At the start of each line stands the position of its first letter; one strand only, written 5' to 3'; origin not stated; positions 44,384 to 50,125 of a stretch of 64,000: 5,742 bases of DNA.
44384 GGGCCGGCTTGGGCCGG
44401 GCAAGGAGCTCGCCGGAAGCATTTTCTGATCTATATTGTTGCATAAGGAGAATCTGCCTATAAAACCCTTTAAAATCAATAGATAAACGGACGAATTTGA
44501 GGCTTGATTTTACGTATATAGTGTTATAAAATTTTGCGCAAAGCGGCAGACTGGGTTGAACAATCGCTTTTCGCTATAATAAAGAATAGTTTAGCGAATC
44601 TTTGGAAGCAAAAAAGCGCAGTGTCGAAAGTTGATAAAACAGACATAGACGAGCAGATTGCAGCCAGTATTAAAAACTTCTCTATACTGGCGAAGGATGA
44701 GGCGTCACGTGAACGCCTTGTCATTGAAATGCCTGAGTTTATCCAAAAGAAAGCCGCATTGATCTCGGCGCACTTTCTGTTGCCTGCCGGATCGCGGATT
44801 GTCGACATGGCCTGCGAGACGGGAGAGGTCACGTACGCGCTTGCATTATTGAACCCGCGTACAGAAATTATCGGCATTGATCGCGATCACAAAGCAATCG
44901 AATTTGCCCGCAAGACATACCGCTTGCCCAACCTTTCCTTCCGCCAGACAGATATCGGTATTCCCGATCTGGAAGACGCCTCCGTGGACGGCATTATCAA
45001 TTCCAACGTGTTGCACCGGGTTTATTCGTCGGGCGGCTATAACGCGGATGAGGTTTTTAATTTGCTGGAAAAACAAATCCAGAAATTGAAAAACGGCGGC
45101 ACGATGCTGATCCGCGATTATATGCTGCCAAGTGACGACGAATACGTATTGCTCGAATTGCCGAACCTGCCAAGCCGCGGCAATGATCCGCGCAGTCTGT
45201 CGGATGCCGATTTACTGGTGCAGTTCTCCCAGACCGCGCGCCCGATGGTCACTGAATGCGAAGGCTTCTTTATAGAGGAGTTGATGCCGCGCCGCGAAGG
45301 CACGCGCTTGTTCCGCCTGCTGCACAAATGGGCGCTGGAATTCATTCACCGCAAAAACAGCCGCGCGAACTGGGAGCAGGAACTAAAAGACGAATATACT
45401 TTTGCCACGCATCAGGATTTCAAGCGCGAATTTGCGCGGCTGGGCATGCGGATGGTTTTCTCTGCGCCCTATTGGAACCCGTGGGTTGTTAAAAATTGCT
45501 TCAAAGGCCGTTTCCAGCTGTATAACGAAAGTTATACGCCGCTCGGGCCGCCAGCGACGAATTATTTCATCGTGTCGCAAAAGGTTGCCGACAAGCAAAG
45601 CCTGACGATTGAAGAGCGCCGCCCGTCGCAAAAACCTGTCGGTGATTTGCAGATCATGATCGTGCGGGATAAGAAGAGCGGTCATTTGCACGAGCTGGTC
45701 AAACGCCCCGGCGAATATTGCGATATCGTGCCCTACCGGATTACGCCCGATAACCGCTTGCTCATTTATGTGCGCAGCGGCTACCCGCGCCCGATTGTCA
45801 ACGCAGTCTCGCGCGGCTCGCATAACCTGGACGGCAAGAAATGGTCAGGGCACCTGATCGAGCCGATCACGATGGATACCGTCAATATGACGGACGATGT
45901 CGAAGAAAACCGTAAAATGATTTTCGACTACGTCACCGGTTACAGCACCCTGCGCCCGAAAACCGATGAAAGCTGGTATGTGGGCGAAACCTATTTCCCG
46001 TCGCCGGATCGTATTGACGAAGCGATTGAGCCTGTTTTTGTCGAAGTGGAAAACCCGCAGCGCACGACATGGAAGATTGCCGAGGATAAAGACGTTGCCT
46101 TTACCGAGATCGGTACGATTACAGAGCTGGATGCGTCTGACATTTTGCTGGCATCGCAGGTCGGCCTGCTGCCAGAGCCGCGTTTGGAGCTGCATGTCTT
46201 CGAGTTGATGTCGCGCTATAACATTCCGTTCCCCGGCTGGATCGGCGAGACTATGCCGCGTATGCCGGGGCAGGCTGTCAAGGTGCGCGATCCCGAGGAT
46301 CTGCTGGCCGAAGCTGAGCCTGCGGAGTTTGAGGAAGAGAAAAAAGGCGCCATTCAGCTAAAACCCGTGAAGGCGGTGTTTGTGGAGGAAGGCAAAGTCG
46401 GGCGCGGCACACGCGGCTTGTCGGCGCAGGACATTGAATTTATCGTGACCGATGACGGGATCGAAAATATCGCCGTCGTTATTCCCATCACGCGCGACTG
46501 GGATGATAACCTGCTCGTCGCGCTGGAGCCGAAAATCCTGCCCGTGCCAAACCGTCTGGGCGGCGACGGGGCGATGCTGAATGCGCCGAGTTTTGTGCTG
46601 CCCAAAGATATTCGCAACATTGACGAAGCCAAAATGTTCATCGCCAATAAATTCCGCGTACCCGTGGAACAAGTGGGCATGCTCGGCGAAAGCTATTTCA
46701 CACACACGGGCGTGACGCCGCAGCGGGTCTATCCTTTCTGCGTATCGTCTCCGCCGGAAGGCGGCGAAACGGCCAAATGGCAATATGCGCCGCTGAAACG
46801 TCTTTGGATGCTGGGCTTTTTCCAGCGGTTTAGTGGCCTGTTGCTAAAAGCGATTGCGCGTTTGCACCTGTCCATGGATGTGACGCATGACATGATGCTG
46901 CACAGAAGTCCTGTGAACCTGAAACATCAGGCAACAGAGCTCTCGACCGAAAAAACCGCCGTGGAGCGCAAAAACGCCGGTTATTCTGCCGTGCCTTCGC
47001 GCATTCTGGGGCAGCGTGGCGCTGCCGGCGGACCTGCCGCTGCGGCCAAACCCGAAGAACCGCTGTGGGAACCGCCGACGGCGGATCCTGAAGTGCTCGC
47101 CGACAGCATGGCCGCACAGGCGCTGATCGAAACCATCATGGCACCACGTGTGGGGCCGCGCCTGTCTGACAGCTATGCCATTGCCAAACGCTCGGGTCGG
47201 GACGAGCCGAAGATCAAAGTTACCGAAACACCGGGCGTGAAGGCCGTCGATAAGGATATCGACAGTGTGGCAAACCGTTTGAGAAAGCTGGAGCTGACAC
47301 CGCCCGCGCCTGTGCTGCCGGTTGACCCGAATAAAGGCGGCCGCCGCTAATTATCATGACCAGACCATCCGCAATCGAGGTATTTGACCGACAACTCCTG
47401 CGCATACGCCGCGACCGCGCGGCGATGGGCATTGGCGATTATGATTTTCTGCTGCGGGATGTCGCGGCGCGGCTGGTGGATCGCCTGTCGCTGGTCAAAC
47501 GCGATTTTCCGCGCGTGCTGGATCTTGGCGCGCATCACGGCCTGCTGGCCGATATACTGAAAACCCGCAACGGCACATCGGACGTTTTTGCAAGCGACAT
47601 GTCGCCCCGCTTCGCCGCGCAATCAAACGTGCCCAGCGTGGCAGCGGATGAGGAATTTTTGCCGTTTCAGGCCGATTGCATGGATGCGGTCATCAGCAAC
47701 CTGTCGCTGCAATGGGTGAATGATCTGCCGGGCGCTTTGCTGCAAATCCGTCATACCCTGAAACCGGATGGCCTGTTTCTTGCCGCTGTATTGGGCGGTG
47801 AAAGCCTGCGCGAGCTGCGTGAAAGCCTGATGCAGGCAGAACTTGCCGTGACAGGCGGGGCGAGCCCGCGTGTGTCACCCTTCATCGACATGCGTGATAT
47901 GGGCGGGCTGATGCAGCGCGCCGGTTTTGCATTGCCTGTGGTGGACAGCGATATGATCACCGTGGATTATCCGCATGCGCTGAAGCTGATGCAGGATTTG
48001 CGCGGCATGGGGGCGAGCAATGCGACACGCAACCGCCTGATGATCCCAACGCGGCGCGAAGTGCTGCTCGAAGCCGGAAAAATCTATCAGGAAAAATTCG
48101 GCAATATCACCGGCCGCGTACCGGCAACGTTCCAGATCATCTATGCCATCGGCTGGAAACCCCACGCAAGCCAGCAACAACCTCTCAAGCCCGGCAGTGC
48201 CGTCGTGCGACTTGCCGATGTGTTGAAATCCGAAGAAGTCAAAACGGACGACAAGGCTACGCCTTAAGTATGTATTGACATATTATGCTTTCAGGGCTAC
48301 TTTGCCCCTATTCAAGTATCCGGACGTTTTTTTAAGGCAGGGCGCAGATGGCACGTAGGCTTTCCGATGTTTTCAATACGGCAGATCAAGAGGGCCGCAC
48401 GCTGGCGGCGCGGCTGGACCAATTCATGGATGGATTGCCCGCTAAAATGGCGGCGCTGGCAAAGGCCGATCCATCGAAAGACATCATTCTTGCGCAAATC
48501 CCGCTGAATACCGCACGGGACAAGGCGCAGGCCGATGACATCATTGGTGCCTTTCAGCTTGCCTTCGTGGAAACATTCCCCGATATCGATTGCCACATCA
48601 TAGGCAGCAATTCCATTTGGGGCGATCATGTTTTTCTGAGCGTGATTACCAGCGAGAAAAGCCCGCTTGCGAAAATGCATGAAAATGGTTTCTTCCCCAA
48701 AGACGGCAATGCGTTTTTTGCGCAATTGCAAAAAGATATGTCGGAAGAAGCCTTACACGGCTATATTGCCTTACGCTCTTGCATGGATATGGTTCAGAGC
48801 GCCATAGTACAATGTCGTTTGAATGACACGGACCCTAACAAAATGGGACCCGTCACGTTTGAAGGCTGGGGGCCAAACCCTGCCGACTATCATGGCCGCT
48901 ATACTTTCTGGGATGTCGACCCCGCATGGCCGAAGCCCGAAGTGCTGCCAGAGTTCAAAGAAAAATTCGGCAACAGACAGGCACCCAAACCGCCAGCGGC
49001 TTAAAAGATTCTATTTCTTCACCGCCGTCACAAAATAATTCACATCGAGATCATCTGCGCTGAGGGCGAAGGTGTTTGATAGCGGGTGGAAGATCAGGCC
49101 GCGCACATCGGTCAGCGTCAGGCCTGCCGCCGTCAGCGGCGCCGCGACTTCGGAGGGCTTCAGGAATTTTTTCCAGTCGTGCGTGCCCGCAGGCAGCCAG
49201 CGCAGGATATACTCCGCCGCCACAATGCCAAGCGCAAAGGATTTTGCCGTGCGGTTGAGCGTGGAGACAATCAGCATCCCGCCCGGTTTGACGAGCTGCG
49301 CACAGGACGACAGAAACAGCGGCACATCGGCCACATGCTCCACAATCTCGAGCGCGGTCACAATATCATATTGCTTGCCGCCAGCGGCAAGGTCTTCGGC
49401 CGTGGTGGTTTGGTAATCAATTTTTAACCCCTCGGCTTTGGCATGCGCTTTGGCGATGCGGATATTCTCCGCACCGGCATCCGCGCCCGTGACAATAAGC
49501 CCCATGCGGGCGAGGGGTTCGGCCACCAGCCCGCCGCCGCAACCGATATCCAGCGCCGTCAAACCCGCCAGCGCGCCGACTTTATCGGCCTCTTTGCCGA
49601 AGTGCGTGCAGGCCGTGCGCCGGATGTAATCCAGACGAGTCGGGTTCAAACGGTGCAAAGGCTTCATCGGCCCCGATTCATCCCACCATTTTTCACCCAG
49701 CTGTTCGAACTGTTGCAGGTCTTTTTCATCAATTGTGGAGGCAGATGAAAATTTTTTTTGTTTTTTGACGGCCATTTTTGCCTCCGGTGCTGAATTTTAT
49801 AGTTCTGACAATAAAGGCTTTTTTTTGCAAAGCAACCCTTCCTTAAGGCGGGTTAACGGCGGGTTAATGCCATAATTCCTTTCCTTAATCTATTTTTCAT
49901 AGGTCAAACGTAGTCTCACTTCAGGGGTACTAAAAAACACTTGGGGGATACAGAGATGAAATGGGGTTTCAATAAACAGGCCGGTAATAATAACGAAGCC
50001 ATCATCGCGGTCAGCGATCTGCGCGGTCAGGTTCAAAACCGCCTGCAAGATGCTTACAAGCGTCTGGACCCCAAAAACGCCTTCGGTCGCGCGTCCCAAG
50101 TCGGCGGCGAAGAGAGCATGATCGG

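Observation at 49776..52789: Run of four consecutive orphan genes (216, 283, 195, 143 aa) with no recognisable domains, embedded among ubiquinone/methyltransferase housekeeping genes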

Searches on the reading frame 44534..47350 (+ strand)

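Call 4: search_protein_families(library=pfam, proteins=[window:44534-47350:+], max_evalue=1)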
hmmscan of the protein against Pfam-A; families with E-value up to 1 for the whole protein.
window:44534-47350:+ (938 aa): 11 families
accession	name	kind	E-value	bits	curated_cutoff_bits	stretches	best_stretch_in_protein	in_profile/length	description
PF13847.12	Methyltransf_31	-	7.4e-14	52.1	27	1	86-197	4-113/145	Methyltransferase domain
PF13649.12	Methyltransf_25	-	1.3e-08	35.9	27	1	89-163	1-77/97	Methyltransferase domain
PF08241.18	Methyltransf_11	-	2.9e-08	34.7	21.2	1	90-192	1-94/95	Methyltransferase domain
PF08242.18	Methyltransf_12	-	2.3e-07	31.9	30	1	91-190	2-97/98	Methyltransferase domain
PF05175.20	MTS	-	6e-07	29.7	23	1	80-193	26-138/170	Methyltransferase small domain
PF13489.12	Methyltransf_23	-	0.00014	22.1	27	1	73-198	12-121/164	Methyltransferase domain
PF01728.25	FtsJ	-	0.052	13.9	24.1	1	75-149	11-83/181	FtsJ-like methyltransferase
PF02390.23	Methyltransf_4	-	0.12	12.3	24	1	89-128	5-44/173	Putative methyltransferase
PF00891.24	Methyltransf_2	-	0.14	12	22.3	0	48-203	25-174/210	O-methyltransferase domain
PF07091.17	FmrO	-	0.18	11.7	27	1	41-128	72-150/255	Ribosomal RNA methyltransferase (FmrO)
PF07021.18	MetW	-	0.26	11.3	21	1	82-194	10-118/193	Methionine biosynthesis protein MetW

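Call 5: search_protein_families(library=ncbifam, proteins=[window:44534-47350:+], max_evalue=1)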
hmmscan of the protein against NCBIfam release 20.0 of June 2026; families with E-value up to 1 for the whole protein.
window:44534-47350:+ (938 aa): 21 families
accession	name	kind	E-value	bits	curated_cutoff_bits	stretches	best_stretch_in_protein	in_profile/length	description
NF004851.0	PRK06202.1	equivalog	6.4e-06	25.8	243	1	87-162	62-141/237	hypothetical protein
NF043040.1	corrin_prot_MT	hypoth_equivalog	3.5e-05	23.3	180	1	85-200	41-154/216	corrinoid protein-associated methyltransferase CpaM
NF045825.1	FAmtase_mtf2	equivalog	4.5e-05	22.8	400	1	85-195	58-160/248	fatty-acid O-methyltransferase Mtf2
NF002463.0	PRK01683.1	equivalog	5.9e-05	22.8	297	1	79-142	25-86/258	trans-aconitate 2-methyltransferase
NF001556.0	PRK00377.1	equivalog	0.0001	22.1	238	1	80-194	35-144/198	cobalt-precorrin-6Y C(15)-methyltransferase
NF045823.1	PthPhpthDimycoMt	equivalog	0.00012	21.3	300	1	85-162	66-143/256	phthiotriol/phenolphthiotriol dimycocerosates methyltransferase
NF005379.0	PRK06922.1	equivalog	0.00025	19.6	602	1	86-203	419-545/677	class I SAM-dependent methyltransferase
NF001244.0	PRK00216.1-5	equivalog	0.00036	19.9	216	1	85-154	48-122/236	bifunctional demethylmenaquinone methyltransferase/2-methoxy-6-polyprenyl-1,4-benzoquinol methylase UbiE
TIGR01934.1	MenG_MenH_UbiE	subfamily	0.0004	19.7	158.35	1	84-154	38-110/223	ubiquinone/menaquinone biosynthesis methyltransferase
TIGR02469.1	CbiT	equivalog_domain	0.00044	20.5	78.3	1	82-193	16-120/124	precorrin-6Y C5,15-methyltransferase (decarboxylating) subunit CbiT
TIGR02072.1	BioC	equivalog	0.00052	19.9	184.95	1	87-160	36-107/244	malonyl-ACP O-methyltransferase BioC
TIGR00536.1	hemK_fam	subfamily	0.00097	18.3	115.5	1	87-129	116-158/286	HemK family protein methyltransferase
TIGR03534.1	RF_mod_PrmC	equivalog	0.0013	18.2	199.1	1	86-155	87-161/253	peptide chain release factor N(5)-glutamine methyltransferase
TIGR04345.1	ovoA_Cterm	equivalog_domain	0.0023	17.5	170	1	65-127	21-81/242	putative 4-mercaptohistidine N1-methyltransferase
NF010703.0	PRK14103.1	equivalog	0.0037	16.7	320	1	85-163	29-102/256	trans-aconitate 2-methyltransferase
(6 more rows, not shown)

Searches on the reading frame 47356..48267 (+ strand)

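Call 4: search_protein_families(library=pfam, proteins=[window:47356-48267:+], max_evalue=1)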
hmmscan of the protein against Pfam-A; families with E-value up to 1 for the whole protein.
window:47356-48267:+ (303 aa): 9 families
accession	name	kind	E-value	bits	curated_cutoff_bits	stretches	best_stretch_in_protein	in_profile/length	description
PF13489.12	Methyltransf_23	-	5.3e-16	59.2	27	1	35-192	7-160/164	Methyltransferase domain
PF08241.18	Methyltransf_11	-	1e-11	45.7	21.2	1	55-142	1-94/95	Methyltransferase domain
PF13649.12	Methyltransf_25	-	5.2e-08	33.9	27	1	54-139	1-97/97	Methyltransferase domain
PF08242.18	Methyltransf_12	-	2.7e-07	31.7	30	1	55-141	1-98/98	Methyltransferase domain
PF13847.12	Methyltransf_31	-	0.00067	19.8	27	1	91-157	55-121/145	Methyltransferase domain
PF01728.25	FtsJ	-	0.015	15.7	24.1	1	52-162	23-155/181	FtsJ-like methyltransferase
PF01209.24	Ubie_methyltran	-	0.036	13.8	20.1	1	88-142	96-150/233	ubiE/COQ5 methyltransferase family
PF16049.10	Antimicrobial24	-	0.14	12.6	26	0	62-70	12-20/25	Frog antimicrobial peptide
PF12847.13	Methyltransf_18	-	0.27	11.7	27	1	39-92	4-58/151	Methyltransferase domain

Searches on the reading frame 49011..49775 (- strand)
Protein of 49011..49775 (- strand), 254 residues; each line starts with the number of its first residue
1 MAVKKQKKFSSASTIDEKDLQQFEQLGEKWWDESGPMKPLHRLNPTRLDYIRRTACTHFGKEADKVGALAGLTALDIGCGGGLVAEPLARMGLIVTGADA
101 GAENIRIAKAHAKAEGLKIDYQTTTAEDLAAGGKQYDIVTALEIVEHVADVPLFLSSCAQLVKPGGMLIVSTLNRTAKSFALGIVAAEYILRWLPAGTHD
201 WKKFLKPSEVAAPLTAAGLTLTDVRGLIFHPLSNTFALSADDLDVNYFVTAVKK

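Call 4: search_protein_families(library=pfam, proteins=[window:49011-49775:-], max_evalue=1)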
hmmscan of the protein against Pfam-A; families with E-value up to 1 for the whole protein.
window:49011-49775:- (254 aa): 13 families
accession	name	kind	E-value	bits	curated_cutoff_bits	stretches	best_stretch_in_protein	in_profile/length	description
PF08241.18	Methyltransf_11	-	2.9e-20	73.1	21.2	1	75-170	1-95/95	Methyltransferase domain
PF13489.12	Methyltransf_23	-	1.2e-18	67.9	27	1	70-222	22-162/164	Methyltransferase domain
PF13649.12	Methyltransf_25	-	5e-17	62.8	27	1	75-166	2-97/97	Methyltransferase domain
PF08242.18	Methyltransf_12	-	5.7e-15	56.3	30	1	75-168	1-98/98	Methyltransferase domain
PF13847.12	Methyltransf_31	-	9.4e-12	45.3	27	1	71-203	4-127/145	Methyltransferase domain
PF02353.26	CMAS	-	1.5e-09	38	27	1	63-192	55-187/273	Mycolic acid cyclopropane synthetase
PF01209.24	Ubie_methyltran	-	9.4e-07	28.9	20.1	1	64-174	41-155/233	ubiE/COQ5 methyltransferase family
PF06325.19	PrmA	-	6.9e-05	22.9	22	1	71-172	162-260/296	Ribosomal protein L11 methyltransferase (PrmA)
PF03848.20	TehB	-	0.0011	18.9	20.4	1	64-174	24-137/193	Tellurite resistance protein TehB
PF05175.20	MTS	-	0.0014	18.7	23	1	73-139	34-102/170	Methyltransferase small domain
PF05891.18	Methyltransf_PK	-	0.038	13.9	27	1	66-172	51-161/218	AdoMet dependent proline di-methyltransferase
PF05401.17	NodS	-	0.12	12.6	24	1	73-169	46-143/201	Nodulation protein S (NodS)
PF05219.18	DREV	-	0.17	11.4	26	1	74-171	98-187/265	DREV methyltransferase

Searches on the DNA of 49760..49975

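Call 92: search_rna_families(source=window, start=49760, end=49975, threshold=evalue, max_evalue=10)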
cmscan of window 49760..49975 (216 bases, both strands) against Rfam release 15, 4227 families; matches with E-value up to 10: 4.
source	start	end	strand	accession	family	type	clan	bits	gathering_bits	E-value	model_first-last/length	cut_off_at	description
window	49879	49975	-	RF03077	RT-2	Gene; sRNA;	-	14.4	40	0.19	128-222/222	5'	RT-2 RNA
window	49782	49795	+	RF01119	sR32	Gene; snRNA; snoRNA; CD-box;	-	11.3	40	0.77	44-57/57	no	Small nucleolar RNA sR32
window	49913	49959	+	RF00026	U6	Gene; snRNA; splicing;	CL00009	9.6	44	8.8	1-48/105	no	U6 spliceosomal RNA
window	49837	49856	+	RF00372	sroH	Gene; sRNA;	-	7.7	80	9.4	142-161/161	no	sroH RNA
